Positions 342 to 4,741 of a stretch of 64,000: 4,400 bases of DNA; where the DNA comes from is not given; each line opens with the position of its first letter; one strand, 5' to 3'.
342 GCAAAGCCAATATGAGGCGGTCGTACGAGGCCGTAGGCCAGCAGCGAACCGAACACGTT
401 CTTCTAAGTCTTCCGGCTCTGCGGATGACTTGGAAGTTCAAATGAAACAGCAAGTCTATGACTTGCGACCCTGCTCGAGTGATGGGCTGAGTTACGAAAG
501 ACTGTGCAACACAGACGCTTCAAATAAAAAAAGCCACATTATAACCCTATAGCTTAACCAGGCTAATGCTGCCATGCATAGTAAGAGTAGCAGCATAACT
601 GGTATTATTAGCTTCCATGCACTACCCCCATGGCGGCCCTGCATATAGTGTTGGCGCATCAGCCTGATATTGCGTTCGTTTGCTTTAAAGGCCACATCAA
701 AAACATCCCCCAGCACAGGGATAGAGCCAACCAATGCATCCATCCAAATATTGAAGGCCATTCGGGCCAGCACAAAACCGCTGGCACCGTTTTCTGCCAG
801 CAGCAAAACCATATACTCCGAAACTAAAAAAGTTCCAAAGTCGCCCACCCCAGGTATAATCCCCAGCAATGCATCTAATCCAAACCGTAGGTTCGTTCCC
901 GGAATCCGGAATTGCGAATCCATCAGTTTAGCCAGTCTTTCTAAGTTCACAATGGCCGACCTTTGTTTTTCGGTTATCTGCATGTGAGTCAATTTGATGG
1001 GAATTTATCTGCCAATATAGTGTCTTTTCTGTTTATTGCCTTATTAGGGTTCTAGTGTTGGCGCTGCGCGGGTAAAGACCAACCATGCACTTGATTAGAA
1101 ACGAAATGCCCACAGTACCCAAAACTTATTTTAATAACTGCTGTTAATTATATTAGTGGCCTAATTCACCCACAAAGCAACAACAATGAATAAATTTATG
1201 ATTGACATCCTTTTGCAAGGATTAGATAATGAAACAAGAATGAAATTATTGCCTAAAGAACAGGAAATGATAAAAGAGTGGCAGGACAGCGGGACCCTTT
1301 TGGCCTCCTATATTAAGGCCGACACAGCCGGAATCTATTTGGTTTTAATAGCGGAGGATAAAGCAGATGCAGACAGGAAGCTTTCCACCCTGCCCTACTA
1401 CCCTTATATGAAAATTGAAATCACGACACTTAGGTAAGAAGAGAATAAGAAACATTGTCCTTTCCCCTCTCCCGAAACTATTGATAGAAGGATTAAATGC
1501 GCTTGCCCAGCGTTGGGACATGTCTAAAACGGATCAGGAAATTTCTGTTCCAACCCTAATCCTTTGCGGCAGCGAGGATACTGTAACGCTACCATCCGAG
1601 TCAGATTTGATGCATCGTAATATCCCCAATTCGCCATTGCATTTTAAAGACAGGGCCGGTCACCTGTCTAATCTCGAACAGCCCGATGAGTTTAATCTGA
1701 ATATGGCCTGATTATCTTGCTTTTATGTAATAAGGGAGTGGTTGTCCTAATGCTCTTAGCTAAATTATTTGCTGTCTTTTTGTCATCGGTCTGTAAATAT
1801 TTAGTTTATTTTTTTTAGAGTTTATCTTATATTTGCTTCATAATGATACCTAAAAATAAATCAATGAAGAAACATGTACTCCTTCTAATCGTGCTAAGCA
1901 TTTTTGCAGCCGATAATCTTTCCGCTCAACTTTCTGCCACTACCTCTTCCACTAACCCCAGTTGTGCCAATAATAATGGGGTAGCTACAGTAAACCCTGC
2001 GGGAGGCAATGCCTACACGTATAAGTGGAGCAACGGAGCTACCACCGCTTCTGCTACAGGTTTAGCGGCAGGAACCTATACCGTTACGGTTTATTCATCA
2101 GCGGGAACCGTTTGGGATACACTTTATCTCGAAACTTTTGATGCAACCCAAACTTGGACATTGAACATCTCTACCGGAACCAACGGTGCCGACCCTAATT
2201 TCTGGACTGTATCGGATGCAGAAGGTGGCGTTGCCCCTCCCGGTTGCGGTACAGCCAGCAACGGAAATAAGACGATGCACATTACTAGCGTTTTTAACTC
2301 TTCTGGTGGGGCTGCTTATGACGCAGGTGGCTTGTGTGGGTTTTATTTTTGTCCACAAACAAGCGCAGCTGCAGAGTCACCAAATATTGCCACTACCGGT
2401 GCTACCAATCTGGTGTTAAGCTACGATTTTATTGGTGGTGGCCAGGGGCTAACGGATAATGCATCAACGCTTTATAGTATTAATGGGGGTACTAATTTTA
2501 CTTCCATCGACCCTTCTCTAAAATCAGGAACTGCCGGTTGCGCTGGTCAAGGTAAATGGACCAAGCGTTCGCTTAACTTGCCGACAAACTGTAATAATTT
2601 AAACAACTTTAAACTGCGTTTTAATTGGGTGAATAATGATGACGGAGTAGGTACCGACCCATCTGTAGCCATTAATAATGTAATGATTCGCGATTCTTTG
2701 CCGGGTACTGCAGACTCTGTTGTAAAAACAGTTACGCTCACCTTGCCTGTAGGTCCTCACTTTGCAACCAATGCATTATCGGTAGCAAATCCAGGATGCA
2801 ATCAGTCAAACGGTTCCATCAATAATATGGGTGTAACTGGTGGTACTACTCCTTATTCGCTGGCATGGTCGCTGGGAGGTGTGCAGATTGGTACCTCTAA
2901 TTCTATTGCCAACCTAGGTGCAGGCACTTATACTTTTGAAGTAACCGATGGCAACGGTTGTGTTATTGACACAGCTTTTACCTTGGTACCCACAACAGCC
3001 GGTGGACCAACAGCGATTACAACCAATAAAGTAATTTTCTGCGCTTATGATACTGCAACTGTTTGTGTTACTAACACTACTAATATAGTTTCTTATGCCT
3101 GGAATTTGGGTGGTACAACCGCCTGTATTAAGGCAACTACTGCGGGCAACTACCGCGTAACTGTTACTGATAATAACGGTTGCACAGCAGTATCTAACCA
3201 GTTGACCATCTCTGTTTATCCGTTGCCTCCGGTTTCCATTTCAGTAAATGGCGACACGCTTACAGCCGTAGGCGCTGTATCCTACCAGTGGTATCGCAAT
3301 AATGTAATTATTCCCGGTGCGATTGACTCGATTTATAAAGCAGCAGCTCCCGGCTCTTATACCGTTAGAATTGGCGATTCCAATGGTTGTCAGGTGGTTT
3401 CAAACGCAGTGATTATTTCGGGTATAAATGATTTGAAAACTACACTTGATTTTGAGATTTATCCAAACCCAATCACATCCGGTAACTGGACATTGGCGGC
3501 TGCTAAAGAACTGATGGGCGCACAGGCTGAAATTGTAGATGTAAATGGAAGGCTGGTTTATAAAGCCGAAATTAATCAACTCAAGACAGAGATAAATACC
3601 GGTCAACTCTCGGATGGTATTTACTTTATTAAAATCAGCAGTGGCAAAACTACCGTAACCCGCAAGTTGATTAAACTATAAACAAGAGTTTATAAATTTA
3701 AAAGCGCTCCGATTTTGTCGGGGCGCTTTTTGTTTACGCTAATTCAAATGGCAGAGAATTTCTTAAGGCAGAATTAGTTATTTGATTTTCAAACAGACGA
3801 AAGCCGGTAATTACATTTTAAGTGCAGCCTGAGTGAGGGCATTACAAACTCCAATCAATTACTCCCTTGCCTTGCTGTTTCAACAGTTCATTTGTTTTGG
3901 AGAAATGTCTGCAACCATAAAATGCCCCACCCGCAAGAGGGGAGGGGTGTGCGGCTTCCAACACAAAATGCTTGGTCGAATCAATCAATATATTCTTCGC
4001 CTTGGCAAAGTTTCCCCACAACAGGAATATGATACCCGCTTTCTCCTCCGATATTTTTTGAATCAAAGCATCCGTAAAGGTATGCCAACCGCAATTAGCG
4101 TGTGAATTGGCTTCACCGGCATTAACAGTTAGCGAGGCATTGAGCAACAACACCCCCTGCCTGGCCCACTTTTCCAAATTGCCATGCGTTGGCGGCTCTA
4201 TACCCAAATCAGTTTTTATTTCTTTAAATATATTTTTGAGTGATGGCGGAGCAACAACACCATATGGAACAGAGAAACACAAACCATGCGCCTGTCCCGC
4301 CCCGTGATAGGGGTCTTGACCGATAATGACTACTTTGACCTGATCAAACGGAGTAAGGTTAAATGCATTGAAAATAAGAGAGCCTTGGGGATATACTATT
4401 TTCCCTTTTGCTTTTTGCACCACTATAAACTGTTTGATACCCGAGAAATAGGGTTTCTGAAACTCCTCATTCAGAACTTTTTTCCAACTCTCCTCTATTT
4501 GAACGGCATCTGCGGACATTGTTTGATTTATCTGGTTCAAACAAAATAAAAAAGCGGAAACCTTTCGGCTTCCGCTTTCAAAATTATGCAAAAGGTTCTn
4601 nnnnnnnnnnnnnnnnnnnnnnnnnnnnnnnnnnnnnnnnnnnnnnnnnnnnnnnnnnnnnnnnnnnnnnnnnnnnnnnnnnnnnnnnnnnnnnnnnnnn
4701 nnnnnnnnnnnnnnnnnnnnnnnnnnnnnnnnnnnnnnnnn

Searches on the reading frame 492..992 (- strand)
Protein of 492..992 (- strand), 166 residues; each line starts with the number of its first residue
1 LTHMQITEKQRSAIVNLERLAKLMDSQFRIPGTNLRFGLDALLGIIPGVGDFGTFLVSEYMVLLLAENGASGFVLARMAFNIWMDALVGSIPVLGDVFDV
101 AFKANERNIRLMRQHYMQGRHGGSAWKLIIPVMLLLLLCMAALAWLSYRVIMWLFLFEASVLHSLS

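Call 36: search_protein_families(library=pfam, proteins=[window:492-992:-], max_evalue=0.01)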
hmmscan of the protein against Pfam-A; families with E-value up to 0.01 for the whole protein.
window:492-992:- (166 aa): 1 family
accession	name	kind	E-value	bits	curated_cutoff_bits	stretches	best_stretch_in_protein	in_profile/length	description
PF13430.11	DUF4112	-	1.6e-32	112.3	23.3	1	16-115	4-104/105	Domain of unknown function (DUF4112)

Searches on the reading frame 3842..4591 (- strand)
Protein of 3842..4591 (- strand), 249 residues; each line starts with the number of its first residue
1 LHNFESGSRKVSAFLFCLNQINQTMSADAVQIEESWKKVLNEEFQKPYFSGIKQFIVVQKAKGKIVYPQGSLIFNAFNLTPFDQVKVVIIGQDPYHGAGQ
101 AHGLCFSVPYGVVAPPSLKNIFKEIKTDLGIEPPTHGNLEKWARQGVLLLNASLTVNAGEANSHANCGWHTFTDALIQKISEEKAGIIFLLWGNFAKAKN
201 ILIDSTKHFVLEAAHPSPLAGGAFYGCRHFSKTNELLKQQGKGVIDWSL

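Call 36: search_protein_families(library=pfam, proteins=[window:3842-4591:-], max_evalue=0.01)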
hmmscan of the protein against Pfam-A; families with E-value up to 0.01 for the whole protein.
window:3842-4591:- (249 aa): 1 family
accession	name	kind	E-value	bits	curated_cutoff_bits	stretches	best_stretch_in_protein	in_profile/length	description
PF03167.25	UDG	-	3.4e-16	60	24.3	1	81-238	5-141/141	Uracil DNA glycosylase superfamily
